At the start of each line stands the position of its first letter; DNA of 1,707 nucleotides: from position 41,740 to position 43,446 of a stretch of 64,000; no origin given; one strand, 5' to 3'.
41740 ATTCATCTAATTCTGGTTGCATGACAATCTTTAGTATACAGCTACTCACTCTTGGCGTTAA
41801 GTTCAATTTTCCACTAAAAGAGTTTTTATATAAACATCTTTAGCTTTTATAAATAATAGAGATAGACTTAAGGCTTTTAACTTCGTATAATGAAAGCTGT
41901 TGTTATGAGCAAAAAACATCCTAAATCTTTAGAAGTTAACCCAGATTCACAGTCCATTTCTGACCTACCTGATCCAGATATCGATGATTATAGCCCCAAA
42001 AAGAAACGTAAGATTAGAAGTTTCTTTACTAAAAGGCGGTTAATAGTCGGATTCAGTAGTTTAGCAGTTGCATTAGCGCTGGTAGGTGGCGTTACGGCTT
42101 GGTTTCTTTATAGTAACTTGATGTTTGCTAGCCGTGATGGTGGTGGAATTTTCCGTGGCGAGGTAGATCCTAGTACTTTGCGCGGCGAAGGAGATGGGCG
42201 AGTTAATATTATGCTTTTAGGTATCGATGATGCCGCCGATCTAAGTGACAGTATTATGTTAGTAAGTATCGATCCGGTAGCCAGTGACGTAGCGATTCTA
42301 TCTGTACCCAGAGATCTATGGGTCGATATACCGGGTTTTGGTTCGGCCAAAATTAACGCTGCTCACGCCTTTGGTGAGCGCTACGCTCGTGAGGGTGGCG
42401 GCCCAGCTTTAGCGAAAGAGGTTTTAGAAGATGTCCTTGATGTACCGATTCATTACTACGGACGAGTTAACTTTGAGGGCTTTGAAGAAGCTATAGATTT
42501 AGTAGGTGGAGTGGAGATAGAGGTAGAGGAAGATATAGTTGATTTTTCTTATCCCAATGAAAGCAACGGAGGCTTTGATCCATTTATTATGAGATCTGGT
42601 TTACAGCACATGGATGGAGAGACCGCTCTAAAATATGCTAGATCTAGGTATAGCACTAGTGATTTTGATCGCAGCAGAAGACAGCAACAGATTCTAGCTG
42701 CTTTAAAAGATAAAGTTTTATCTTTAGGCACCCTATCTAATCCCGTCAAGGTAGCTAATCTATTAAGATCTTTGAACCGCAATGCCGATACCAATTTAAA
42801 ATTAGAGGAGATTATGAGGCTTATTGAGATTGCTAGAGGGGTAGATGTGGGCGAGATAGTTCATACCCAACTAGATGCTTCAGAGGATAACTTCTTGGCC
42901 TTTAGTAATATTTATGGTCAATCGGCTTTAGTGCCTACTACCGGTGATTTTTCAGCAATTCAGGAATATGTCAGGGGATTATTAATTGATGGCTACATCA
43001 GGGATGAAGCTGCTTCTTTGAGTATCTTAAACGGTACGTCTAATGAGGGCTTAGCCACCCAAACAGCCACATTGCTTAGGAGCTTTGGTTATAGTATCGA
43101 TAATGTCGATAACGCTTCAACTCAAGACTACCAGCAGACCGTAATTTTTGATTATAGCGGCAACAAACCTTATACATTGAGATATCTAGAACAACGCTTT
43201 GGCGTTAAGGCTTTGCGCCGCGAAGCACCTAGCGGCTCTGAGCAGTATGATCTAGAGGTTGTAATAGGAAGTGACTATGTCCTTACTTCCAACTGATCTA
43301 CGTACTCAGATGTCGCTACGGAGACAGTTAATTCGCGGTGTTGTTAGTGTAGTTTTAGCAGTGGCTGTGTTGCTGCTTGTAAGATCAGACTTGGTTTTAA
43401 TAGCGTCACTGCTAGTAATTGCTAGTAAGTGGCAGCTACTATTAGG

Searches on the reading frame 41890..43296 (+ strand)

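Call 49: search_protein_families(library=pfam, proteins=[window:41890-43296:+])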
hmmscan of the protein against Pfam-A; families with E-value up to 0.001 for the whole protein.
window:41890-43296:+ (468 aa): 2 families
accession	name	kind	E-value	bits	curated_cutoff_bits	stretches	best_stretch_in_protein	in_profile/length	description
PF03816.19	LytR_cpsA_psr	-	6.2e-37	127.5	24.6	1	119-276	2-148/150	LytR_cpsA_psr family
PF13399.11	LytR_C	-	1.2e-12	49.1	22.2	1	377-463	4-86/86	LytR cell envelope-related transcriptional attenuator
